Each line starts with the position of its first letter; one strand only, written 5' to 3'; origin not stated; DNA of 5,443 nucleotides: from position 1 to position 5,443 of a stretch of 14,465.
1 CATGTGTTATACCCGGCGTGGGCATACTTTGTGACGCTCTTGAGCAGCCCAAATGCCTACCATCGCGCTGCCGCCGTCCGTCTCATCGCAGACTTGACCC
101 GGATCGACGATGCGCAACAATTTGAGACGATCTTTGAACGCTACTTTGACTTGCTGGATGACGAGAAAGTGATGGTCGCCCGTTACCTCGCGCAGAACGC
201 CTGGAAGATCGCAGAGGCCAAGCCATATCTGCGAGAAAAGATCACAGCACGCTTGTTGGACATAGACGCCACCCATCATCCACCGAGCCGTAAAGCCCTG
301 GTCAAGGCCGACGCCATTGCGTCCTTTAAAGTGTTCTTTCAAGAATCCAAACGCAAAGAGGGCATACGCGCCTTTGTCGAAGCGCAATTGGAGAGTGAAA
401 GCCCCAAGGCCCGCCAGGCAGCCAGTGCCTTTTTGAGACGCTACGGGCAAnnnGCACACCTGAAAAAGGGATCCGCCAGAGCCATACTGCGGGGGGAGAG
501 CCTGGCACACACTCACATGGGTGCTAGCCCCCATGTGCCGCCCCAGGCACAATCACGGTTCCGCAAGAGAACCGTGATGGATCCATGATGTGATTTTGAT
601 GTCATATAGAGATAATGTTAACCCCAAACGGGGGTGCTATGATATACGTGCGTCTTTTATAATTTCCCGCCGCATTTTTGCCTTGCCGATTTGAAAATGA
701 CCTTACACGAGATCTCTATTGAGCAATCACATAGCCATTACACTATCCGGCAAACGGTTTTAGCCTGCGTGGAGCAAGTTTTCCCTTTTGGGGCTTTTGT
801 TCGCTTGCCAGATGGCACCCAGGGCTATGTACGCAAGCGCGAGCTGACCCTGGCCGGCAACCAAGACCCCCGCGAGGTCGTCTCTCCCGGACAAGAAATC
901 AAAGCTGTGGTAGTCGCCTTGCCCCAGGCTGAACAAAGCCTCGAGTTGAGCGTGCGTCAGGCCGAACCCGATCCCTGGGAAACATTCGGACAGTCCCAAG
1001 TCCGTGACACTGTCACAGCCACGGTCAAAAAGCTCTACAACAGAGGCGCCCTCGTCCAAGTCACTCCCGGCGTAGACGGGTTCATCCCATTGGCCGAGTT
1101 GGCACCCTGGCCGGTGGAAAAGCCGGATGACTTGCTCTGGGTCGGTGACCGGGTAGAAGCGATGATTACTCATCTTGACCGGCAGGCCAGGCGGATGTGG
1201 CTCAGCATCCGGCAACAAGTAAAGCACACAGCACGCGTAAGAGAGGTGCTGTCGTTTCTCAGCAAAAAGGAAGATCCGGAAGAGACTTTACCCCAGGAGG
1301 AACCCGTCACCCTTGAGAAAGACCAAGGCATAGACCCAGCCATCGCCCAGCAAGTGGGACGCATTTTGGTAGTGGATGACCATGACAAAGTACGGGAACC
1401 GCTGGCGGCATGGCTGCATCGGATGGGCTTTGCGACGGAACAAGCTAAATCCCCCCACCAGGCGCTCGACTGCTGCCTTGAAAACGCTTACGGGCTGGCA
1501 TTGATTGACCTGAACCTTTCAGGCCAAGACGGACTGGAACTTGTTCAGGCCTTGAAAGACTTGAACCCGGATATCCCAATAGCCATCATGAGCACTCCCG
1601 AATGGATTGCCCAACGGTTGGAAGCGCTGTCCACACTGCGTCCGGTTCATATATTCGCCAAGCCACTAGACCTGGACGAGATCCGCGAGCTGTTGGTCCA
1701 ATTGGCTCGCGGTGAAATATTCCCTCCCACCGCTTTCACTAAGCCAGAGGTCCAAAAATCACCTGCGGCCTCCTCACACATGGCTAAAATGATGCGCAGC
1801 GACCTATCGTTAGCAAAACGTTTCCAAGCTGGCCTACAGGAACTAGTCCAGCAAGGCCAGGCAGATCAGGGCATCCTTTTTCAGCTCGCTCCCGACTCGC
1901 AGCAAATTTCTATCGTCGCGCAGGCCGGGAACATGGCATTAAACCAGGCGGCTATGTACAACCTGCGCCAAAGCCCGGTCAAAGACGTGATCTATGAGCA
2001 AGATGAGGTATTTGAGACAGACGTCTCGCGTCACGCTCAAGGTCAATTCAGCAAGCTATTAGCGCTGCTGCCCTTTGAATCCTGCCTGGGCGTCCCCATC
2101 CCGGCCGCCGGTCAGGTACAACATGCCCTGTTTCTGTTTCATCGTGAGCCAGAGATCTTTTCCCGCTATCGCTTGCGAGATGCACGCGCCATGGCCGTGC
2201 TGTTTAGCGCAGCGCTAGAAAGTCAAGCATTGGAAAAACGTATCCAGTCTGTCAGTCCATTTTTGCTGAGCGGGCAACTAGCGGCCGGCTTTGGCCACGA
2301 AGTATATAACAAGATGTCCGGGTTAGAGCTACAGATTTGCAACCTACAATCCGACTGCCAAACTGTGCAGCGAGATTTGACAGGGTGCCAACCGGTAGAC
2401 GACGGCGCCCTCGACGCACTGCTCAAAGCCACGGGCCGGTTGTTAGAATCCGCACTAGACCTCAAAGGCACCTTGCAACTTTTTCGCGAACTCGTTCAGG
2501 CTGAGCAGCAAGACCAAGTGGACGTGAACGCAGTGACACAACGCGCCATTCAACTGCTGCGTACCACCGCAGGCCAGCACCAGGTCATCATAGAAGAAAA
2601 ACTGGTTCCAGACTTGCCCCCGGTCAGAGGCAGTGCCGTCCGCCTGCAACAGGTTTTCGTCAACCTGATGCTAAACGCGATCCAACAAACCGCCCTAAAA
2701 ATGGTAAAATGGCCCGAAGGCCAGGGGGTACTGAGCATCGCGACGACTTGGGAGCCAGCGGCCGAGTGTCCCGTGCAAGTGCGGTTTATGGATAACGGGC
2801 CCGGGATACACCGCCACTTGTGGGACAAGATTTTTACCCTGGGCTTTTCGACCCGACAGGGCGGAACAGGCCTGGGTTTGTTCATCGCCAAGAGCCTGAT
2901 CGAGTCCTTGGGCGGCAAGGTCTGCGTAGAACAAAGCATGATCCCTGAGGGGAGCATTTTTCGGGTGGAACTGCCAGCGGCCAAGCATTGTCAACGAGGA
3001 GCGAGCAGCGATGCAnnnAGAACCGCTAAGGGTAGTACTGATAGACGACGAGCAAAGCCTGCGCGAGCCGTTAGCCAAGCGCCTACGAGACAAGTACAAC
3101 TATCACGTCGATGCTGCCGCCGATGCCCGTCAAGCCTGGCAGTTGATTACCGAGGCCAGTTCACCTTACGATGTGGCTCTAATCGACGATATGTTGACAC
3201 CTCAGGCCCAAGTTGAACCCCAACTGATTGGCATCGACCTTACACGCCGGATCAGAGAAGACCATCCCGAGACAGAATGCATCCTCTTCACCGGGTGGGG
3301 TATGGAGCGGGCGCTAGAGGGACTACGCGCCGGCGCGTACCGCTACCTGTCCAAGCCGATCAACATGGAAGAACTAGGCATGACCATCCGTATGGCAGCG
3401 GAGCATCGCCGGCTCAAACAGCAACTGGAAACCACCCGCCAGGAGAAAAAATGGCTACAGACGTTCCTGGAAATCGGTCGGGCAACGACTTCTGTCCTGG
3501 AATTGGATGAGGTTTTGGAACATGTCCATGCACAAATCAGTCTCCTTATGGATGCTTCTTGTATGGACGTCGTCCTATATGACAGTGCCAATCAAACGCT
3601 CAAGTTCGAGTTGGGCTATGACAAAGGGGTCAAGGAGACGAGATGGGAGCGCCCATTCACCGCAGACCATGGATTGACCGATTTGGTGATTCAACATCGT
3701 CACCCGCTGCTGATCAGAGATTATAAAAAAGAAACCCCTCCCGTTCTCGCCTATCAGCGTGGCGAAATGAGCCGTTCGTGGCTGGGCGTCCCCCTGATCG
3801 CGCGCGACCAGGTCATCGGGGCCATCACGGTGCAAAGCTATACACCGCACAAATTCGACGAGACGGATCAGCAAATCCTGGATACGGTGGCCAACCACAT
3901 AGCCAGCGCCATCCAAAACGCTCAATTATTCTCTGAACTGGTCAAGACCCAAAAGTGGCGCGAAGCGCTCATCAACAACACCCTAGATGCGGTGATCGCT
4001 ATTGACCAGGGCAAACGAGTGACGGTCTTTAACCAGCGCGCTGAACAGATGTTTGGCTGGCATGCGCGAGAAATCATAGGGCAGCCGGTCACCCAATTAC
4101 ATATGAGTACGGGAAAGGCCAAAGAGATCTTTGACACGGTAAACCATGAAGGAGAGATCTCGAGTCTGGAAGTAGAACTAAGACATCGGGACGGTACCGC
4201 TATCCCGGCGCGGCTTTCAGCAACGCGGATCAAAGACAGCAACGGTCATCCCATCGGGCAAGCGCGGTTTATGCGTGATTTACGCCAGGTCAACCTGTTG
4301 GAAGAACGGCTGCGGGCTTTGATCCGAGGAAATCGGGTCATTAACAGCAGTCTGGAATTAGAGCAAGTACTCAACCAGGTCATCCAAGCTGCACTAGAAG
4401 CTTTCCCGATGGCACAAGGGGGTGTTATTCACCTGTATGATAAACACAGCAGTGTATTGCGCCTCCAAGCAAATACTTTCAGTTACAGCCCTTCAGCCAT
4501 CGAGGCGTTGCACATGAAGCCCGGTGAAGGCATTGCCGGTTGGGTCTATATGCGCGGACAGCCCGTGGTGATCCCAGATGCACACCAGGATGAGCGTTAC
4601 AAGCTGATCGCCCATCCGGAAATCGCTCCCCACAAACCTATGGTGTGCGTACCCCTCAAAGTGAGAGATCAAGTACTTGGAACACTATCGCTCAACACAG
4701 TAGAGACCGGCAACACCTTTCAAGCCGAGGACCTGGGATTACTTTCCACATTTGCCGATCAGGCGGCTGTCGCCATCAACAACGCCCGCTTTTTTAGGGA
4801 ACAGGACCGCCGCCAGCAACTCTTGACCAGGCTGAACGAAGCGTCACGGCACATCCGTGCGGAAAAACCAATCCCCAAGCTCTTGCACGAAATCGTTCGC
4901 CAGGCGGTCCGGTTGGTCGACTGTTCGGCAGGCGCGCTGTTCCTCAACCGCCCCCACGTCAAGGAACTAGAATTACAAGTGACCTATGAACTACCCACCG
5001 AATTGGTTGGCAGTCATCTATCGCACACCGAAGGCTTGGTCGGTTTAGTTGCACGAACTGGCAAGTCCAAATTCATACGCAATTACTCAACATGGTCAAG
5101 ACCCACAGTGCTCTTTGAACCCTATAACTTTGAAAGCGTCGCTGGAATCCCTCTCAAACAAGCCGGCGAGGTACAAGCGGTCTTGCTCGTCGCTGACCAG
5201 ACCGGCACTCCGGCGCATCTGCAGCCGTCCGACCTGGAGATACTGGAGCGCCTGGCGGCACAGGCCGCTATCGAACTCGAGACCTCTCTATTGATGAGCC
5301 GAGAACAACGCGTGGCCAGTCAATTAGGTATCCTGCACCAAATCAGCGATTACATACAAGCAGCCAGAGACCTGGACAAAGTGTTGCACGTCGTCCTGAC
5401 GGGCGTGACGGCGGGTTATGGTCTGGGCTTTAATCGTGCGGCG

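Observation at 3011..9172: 2053-aa kinase with nine tandem GAF domains, each ending in a conserved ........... helix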

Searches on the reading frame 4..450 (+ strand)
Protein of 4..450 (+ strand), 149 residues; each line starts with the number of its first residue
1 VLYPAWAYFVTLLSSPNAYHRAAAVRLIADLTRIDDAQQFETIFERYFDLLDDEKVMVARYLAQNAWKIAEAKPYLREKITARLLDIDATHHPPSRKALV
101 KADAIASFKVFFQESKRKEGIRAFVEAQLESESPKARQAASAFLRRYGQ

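Call 5: search_protein_families(library=pfam, proteins=[window:4-450:+], max_evalue=0.001)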
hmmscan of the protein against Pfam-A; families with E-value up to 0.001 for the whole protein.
window:4-450:+ (149 aa): 2 families
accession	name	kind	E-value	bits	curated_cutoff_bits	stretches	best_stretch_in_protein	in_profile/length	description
PF02985.28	HEAT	-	0.00019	21.8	23.5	0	9-33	5-29/31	HEAT repeat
PF13646.12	HEAT_2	-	0.00046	20.8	27.7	0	11-56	6-47/88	HEAT repeats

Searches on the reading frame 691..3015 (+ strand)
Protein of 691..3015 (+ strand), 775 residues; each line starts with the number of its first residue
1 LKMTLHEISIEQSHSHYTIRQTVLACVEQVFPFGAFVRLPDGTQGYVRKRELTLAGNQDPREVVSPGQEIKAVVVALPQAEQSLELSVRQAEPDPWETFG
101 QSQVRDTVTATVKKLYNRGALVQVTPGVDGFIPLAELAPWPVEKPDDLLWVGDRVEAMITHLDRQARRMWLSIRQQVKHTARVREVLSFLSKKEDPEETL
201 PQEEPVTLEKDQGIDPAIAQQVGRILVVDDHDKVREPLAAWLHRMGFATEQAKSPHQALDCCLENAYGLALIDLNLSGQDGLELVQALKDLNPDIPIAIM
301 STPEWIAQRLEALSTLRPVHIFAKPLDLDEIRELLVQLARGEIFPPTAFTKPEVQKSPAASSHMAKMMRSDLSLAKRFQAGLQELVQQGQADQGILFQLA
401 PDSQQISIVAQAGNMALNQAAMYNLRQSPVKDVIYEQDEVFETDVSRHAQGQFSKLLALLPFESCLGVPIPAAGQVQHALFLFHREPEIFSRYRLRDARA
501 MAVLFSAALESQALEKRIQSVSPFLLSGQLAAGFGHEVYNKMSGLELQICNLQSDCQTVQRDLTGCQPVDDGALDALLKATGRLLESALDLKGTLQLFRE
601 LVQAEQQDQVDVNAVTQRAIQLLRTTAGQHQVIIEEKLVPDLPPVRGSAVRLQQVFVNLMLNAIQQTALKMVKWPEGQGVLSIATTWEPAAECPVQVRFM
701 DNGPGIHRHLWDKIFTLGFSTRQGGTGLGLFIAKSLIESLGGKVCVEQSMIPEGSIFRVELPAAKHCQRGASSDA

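Call 5: search_protein_families(library=pfam, proteins=[window:691-3015:+], max_evalue=0.001)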
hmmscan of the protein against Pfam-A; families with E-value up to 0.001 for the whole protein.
window:691-3015:+ (775 aa): 7 families
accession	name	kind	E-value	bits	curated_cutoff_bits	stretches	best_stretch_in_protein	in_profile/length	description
PF00575.29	S1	-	8e-22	77.9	22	2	106-174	6-74/74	S1 RNA binding domain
PF02518.31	HATPase_c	-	3.9e-18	66.3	26.4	1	649-764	3-110/111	Histidine kinase-, DNA gyrase B-, and HSP90-like ATPase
PF00072.30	Response_reg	-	6e-18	65.5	30.2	1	225-334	1-109/111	Response regulator receiver domain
PF23459.1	S1_RRP5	-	7.6e-15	55.7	27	1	21-88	5-72/72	RRP5 S1 domain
PF13185.12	GAF_2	-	7.7e-06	26.6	28.6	1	373-510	3-136/136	GAF domain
PF01590.32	GAF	-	0.00054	20.9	22.4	0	374-509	2-133/133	GAF domain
PF23198.2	PDE8A_N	-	0.00068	20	29.6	0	220-275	8-63/147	PDE8A-like, N-terminal domain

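Call 6: search_protein_families(library=ncbifam, proteins=[window:691-3015:+], max_evalue=0.001)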
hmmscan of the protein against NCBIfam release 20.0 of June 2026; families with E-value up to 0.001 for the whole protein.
window:691-3015:+ (775 aa): 138 families (the best 25 are shown)
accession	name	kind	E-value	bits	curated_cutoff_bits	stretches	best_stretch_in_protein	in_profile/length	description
NF000907.0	PRK00087.1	equivalog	1.3e-34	119.5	624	1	12-185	471-640/671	bifunctional 4-hydroxy-3-methylbut-2-enyl diphosphate reductase/30S ribosomal protein S1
NF005208.0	PRK06676.1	equivalog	5.2e-31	108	368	1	22-189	196-363/391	30S ribosomal protein S1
NF010379.0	PRK13806.1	equivalog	3.5e-30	105.1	648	1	22-175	205-364/491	30S ribosomal protein S1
TIGR00717.1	rpsA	equivalog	5e-29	101.2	577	1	12-176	180-345/516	30S ribosomal protein S1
NF008468.0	PRK11360.1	equivalog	2e-27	95.8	646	1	603-766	458-611/616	two-component system sensor histidine kinase AtoS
NF052574.1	HisKinEspCMyxo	equivalog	2.6e-27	95.4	1200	1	525-768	415-642/785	serine histidine kinase EspC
NF004952.0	PRK06299.1-2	equivalog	2.6e-27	95.4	524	1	21-176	220-376/580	30S ribosomal protein S1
TIGR02956.1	TMAO_torS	equivalog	2.2e-25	88.9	676.5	2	606-768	533-686/967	TMAO reductase system sensor histidine kinase/response regulator TorS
NF004953.0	PRK06299.1-3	equivalog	7.3e-24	84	720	1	12-176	291-458/580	30S ribosomal protein S1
NF007688.0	PRK10364.1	equivalog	3.7e-22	78.7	479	1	608-765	308-453/460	two-component system sensor histidine kinase ZraS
NF052573.1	HisKinEspAMyxo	equivalog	1.9e-21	75.8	1400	2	505-766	362-614/755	serine histidine kinase EspA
NF005911.0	PRK07899.1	equivalog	1.2e-20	73.7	691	1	26-180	215-369/486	30S ribosomal protein S1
NF038297.2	hybrid_HK_HrmK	equivalog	1.4e-19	70.2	725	2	606-768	307-462/607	hybrid histidine kinase/response regulator HrmK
NF008099.0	PRK10841.1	equivalog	1.9e-19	69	920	2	176-337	781-938/949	two-component system sensor histidine kinase RcsC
NF010411.0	PRK13837.1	equivalog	2e-19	69.1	647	1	603-769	513-681/828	two-component system VirA-like sensor kinase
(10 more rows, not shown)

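Call 73: find_homologous_proteins(query=window:697-3015:+, max_evalue=1e-10)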
Query window:697-3015:+ (773 aa): 496 proteins with E <= 1e-10 among 8000 candidates; the best 120 are listed.
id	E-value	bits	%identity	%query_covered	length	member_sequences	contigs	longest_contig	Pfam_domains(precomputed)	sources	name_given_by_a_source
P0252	0.0e+0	1726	100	100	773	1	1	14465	PF13185.13,PF00575.30,PF23459.2,PF02518.32,PF00072.31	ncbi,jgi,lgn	jgi:signal transduction histidine kinase/predicted RNA-binding protein with RPS1 domain/ActR/RegA fa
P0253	0.0e+0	1304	77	100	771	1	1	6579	PF00575.30,PF23459.2,PF02518.32,PF00072.31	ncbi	-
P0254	1.9e-297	1007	62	98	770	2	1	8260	PF13185.13,PF00575.30,PF23459.2,PF02518.32,PF00072.31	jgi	jgi:signal transduction histidine kinase/predicted RNA-binding protein with RPS1 domain/ActR/RegA fa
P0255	6.5e-295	998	62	98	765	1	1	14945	PF13185.13,PF00575.30,PF23459.2,PF02518.32,PF00072.31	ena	-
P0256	2.4e-293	993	62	97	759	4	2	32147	PF13185.13,PF00575.30,PF23459.2,PF02518.32,PF00072.31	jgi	-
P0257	3.4e-292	989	62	97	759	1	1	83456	PF13185.13,PF00575.30,PF23459.2,PF02518.32,PF00072.31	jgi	jgi:signal transduction histidine kinase/predicted RNA-binding protein with RPS1 domain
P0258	1.3e-291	987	62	98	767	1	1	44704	PF13185.13,PF01590.33,PF00575.30,PF23459.2,PF02518.32,PF00072.31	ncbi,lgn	-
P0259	9.7e-289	978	61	97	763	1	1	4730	PF13185.13,PF00575.30,PF23459.2,PF02518.32,PF00072.31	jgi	-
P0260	1.3e-286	971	60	97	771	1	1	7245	PF13185.13,PF00575.30,PF23459.2,PF02518.32,PF00072.31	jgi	jgi:signal transduction histidine kinase/predicted RNA-binding protein with RPS1 domain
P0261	1.3e-286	971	61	97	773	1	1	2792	PF13185.13,PF01590.33,PF00575.30,PF23459.2,PF02518.32,PF00072.31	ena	-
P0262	2.3e-284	963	59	98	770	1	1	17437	PF00575.30,PF23459.2,PF02518.32,PF00072.31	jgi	jgi:signal transduction histidine kinase/DNA-binding response OmpR family regulator/predicted RNA-bi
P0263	3.7e-280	949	60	97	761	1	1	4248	PF13185.13,PF00575.30,PF23459.2,PF02518.32,PF00072.31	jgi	jgi:signal transduction histidine kinase/predicted RNA-binding protein with RPS1 domain/ActR/RegA fa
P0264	1.6e-279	947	60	97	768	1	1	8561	PF13185.13,PF01590.33,PF00575.30,PF23459.2,PF02518.32,PF00072.31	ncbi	-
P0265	5.8e-279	945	60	97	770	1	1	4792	PF13185.13,PF01590.33,PF00575.30,PF23459.2,PF02518.32,PF00072.31,PF21710.4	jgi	-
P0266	8.9e-277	938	60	97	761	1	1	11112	PF13185.13,PF00575.30,PF23459.2,PF02518.32,PF00072.31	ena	-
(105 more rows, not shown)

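Call 77: search_protein_families(library=padloc, proteins=[window:697-3015:+], max_evalue=0.001)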
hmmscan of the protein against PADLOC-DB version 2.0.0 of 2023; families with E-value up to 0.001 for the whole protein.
window:697-3015:+ (773 aa): 0 families

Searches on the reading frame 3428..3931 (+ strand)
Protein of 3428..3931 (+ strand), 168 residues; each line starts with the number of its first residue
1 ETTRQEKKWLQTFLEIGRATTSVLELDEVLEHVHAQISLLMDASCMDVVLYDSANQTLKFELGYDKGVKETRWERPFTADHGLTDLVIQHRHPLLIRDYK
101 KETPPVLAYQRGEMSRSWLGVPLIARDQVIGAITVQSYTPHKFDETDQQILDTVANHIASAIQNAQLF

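Call 21: search_protein_families(library=pfam, proteins=[window:3428-3931:+], max_evalue=0.001)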
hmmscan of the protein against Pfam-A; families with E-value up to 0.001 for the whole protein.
window:3428-3931:+ (168 aa): 4 families
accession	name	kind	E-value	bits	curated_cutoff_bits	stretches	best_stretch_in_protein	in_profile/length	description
PF13185.12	GAF_2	-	3.9e-18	66.4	28.6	1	25-163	3-136/136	GAF domain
PF01590.32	GAF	-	5.4e-15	56.5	22.4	1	26-162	2-133/133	GAF domain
PF13492.12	GAF_3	-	2.5e-13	51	27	1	25-164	1-129/129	GAF domain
PF15714.11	SpoVT_C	-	0.00076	20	27.5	0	87-159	52-124/128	Stage V sporulation protein T C-terminal, transcription factor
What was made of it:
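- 3428..3931 (+): GAF1 (aa 140-307). GAF_2 66.4 bits (call 21).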

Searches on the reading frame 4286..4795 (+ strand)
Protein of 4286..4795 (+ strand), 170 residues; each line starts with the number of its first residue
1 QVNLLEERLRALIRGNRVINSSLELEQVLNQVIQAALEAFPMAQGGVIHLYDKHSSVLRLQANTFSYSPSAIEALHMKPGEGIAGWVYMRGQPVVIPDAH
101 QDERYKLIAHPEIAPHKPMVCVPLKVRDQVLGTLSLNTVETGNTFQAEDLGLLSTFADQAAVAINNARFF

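Call 21: search_protein_families(library=pfam, proteins=[window:4286-4795:+], max_evalue=0.001)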
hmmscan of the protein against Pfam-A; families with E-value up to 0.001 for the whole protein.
window:4286-4795:+ (170 aa): 3 families
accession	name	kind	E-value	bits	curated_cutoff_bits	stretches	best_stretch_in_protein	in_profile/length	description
PF13185.12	GAF_2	-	2.5e-24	86.4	28.6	1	23-164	2-135/136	GAF domain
PF01590.32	GAF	-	1.1e-18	68.4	22.4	1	24-164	1-133/133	GAF domain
PF13492.12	GAF_3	-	4.5e-13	50.2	27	1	24-166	1-129/129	GAF domain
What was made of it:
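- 4316..4795 (+): GAF2 (aa 436-595). GAF_2 86.4 bits (call 21).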

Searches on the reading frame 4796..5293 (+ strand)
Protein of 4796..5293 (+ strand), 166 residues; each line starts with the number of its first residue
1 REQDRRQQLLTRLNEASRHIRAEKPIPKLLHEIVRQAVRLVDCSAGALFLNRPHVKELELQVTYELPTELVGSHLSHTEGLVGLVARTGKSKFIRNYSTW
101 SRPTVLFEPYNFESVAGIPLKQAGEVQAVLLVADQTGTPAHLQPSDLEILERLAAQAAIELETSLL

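Call 21: search_protein_families(library=pfam, proteins=[window:4796-5293:+], max_evalue=0.001)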
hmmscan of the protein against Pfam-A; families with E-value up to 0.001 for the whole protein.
window:4796-5293:+ (166 aa): 3 families
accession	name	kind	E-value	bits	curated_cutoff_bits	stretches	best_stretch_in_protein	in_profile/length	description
PF01590.32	GAF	-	3.1e-14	54.1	22.4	1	28-161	4-133/133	GAF domain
PF13185.12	GAF_2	-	4.6e-13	50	28.6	1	26-161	4-135/136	GAF domain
PF13492.12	GAF_3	-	1.3e-06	29.3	27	1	28-162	4-128/129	GAF domain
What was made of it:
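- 4796..5293 (+): GAF3 (aa 596-761). GAF 54.1 bits (call 21).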
